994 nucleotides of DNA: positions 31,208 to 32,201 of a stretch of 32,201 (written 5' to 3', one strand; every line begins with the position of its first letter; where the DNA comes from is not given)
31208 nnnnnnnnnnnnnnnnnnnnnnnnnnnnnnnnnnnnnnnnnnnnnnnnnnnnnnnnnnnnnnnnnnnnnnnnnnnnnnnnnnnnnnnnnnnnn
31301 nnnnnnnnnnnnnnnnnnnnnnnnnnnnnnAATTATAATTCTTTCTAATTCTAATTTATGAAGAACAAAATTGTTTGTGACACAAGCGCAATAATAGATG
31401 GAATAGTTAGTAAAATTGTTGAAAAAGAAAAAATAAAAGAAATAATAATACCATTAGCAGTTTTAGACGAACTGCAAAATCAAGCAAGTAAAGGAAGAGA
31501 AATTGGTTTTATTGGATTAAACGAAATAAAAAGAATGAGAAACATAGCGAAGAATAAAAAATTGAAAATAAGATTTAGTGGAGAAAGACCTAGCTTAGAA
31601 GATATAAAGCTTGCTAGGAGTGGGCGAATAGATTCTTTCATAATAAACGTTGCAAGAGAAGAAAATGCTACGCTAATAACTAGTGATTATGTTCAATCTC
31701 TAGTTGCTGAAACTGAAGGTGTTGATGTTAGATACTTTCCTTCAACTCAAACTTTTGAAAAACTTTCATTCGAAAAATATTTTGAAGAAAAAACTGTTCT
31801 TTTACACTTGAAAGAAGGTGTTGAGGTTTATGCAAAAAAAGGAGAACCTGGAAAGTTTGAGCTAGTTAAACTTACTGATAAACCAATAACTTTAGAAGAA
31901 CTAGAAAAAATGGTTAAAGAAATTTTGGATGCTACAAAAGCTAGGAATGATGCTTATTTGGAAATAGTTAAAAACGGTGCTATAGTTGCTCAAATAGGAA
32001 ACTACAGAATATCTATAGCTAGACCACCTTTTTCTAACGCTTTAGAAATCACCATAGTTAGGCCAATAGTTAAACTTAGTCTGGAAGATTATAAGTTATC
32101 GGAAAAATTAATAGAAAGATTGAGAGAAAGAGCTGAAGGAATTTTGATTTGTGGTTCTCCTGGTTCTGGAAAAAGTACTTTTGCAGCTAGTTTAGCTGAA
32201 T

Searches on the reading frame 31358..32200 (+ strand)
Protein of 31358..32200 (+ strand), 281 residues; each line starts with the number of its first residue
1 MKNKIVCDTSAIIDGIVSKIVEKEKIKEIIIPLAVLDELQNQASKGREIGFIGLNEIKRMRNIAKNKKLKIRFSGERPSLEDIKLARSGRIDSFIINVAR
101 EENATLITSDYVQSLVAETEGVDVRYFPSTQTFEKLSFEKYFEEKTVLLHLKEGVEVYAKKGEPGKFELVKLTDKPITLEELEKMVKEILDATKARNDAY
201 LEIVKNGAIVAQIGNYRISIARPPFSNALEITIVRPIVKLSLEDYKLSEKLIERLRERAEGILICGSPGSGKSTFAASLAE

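Call 105: search_protein_families(library=pfam, proteins=[window:31358-32200:+], max_evalue=0.001)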
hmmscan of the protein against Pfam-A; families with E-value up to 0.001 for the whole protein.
window:31358-32200:+ (281 aa): 3 families
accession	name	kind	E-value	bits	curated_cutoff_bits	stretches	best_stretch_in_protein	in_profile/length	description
PF01850.27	PIN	-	2.5e-07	31.7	23.6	1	5-116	1-117/120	PIN domain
PF13638.12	PIN_4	-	6.2e-07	30.2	21.9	1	5-124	1-128/132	PIN domain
PF13401.12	AAA_22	-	0.00015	22.5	27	0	258-280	4-26/130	AAA domain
